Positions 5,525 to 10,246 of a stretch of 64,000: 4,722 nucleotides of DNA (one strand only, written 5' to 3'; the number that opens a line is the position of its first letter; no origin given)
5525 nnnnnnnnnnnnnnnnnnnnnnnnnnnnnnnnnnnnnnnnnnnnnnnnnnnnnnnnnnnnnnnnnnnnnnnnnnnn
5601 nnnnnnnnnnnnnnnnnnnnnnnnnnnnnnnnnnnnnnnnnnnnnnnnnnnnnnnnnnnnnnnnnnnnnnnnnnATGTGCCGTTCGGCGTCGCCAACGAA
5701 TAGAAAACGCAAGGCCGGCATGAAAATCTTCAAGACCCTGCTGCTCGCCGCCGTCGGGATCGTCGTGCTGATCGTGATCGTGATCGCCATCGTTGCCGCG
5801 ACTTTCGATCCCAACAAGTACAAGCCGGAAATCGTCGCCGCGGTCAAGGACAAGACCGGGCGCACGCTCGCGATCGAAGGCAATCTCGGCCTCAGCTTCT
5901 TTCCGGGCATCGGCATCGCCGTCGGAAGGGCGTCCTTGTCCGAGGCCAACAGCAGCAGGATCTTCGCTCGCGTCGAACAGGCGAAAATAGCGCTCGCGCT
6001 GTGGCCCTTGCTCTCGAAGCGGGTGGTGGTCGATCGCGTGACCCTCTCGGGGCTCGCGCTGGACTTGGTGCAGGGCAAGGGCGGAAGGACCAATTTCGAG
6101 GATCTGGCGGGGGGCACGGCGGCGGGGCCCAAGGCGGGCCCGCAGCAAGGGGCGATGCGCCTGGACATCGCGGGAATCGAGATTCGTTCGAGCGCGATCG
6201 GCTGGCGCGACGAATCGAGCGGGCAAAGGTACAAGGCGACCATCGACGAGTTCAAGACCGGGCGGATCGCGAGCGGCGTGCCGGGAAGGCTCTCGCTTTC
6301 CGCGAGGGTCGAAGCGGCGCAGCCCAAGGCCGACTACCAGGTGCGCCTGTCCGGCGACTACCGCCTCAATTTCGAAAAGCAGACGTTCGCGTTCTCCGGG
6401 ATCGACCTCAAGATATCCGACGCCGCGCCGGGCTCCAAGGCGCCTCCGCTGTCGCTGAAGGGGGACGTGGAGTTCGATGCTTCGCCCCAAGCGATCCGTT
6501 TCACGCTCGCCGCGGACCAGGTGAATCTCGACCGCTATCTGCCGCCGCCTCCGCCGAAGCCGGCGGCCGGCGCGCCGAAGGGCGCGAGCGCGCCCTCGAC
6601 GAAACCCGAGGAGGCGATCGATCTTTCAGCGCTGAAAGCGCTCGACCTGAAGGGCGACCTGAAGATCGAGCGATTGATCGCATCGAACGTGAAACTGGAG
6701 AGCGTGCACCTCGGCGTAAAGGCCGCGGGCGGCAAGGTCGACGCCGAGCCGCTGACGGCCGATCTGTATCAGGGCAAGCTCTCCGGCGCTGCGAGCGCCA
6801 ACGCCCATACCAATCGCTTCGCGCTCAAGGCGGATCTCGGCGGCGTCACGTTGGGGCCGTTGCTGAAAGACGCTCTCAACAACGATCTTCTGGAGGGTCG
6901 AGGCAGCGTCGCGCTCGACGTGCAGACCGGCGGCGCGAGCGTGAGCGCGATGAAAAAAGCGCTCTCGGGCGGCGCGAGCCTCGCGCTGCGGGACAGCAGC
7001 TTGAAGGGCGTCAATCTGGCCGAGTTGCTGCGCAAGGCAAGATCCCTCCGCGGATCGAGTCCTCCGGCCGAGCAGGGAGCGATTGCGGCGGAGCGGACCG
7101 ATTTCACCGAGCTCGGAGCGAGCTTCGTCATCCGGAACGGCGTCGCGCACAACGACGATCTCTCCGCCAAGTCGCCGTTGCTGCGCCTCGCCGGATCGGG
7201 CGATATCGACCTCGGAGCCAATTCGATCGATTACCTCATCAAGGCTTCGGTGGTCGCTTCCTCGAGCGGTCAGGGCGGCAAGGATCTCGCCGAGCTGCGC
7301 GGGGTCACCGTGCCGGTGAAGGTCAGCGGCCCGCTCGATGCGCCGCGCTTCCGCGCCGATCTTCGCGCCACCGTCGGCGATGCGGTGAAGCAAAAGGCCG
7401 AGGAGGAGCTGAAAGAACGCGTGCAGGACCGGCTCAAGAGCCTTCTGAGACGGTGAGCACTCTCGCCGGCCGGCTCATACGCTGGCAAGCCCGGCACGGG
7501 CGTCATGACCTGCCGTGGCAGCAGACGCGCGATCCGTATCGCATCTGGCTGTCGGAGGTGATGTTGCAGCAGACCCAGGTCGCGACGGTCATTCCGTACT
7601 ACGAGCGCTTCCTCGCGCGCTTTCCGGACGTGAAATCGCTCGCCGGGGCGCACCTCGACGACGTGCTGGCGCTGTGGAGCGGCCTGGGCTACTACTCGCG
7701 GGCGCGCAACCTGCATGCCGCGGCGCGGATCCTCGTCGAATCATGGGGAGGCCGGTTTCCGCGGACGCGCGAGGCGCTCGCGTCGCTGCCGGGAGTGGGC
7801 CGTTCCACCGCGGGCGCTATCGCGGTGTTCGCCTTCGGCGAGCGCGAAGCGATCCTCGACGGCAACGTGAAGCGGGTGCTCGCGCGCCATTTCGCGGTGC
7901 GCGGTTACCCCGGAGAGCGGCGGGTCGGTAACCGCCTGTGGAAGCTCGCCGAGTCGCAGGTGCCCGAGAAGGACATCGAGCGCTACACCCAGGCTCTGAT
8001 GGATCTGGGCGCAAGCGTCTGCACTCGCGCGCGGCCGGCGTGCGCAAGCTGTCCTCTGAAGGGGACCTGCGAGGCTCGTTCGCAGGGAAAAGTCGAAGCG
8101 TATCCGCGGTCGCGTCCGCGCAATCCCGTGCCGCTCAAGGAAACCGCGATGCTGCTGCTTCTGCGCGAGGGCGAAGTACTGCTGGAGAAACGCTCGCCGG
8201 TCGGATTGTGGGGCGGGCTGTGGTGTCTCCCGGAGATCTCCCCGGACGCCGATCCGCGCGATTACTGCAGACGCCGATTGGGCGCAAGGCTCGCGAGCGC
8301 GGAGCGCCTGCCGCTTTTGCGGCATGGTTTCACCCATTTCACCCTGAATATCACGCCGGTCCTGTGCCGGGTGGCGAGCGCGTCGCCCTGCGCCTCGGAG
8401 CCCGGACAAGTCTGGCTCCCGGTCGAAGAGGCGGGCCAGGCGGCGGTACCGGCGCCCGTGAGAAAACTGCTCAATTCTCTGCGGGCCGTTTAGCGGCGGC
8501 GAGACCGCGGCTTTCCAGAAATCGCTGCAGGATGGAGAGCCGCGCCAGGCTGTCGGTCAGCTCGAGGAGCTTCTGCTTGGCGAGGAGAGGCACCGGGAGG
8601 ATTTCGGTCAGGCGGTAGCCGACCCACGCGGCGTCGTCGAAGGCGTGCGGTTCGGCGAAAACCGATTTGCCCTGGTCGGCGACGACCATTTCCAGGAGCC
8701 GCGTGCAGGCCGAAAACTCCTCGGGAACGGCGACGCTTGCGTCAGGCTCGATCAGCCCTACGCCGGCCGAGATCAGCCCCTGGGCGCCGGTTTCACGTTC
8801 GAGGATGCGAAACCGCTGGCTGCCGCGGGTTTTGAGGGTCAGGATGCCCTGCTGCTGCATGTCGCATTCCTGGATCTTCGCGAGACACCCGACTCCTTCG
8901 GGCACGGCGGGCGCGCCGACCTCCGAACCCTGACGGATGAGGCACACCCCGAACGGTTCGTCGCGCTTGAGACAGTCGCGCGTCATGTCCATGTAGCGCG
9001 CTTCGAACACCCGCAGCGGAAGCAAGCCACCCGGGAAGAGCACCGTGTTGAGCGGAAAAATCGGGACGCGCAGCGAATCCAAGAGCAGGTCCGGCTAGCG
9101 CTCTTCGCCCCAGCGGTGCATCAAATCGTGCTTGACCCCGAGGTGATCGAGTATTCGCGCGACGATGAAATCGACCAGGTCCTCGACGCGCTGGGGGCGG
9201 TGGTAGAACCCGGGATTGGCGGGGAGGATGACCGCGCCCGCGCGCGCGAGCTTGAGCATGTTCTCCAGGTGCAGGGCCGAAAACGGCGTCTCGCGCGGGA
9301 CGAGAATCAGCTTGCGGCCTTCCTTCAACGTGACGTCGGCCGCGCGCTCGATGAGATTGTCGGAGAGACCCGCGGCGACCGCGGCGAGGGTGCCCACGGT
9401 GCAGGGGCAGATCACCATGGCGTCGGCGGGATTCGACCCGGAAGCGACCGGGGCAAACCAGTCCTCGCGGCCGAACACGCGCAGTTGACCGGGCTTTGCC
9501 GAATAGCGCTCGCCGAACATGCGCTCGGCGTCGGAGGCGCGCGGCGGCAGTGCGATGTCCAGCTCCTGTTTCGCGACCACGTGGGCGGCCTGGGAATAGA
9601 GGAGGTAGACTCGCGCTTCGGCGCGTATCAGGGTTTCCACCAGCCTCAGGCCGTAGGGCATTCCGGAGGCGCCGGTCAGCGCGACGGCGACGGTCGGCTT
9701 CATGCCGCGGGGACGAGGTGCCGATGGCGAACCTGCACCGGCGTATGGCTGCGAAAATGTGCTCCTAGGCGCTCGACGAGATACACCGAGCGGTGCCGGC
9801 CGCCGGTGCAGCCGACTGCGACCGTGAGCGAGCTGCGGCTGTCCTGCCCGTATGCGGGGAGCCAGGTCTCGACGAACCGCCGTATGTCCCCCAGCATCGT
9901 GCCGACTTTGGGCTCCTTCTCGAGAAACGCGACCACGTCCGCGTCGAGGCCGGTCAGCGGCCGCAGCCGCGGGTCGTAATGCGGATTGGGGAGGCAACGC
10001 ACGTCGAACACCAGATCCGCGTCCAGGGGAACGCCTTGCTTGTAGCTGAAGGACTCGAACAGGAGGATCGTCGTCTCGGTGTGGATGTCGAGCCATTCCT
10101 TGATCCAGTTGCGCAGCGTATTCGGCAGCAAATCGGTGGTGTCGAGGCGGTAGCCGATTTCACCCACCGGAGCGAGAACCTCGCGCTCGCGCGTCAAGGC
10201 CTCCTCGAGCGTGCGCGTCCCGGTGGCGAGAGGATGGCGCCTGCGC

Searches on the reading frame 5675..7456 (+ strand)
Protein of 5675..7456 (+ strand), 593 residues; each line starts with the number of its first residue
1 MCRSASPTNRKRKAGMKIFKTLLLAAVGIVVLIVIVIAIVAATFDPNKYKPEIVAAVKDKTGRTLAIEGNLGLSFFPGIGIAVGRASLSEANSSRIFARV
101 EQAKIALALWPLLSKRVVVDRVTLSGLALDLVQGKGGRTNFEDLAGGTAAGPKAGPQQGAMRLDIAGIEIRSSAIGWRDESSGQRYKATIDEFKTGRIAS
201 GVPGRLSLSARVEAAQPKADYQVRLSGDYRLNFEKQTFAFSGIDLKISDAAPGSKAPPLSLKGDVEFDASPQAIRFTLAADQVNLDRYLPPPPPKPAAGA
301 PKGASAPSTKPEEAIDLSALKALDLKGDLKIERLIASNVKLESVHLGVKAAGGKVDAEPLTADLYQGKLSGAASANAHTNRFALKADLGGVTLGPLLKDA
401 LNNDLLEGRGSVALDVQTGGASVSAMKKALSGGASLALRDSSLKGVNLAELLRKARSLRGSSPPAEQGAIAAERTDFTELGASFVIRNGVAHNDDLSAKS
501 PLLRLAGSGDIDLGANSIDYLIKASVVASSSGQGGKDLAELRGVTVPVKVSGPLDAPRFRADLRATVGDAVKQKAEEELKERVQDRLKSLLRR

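Call 40: search_protein_families(library=pfam, proteins=[window:5675-7456:+], max_evalue=0.00001)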
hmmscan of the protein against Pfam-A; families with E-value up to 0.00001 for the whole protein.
window:5675-7456:+ (593 aa): 3 families
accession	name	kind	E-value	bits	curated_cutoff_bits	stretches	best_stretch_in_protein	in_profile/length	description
PF05170.20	AsmA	-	7.3e-54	184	29.8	2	17-224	3-220/607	AsmA family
PF05359.17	DUF748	-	1.7e-16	59.9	50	1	26-310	18-253/1037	Domain of Unknown Function (DUF748)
PF13116.12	YhdP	-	9.1e-16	57.4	46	2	21-194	10-170/1224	YhdP protein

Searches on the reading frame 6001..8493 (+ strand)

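Call 40: search_protein_families(library=pfam, proteins=[window:6001-8493:+], max_evalue=0.00001)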
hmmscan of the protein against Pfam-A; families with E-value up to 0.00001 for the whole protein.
window:6001-8493:+ (830 aa): 3 families
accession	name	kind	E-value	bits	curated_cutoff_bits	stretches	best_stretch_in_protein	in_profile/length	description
PF14815.12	NUDIX_4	-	1.8e-22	79.7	35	1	717-825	2-112/113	NUDIX domain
PF00730.31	HhH-GPD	-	2.5e-22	79.7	26.2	1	518-650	2-106/108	HhH-GPD superfamily base excision DNA repair protein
PF00633.29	HHH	-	9e-07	28.9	24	1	584-608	4-28/30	Helix-hairpin-helix motif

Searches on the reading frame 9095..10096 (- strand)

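Call 40: search_protein_families(library=pfam, proteins=[window:9095-10096:-], max_evalue=0.00001)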
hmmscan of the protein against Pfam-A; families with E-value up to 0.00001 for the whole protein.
window:9095-10096:- (333 aa): 1 family
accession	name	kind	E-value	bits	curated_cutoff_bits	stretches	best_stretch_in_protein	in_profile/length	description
PF02441.25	Flavoprotein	-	2.4e-46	157.8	22.7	1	135-319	2-162/162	Flavoprotein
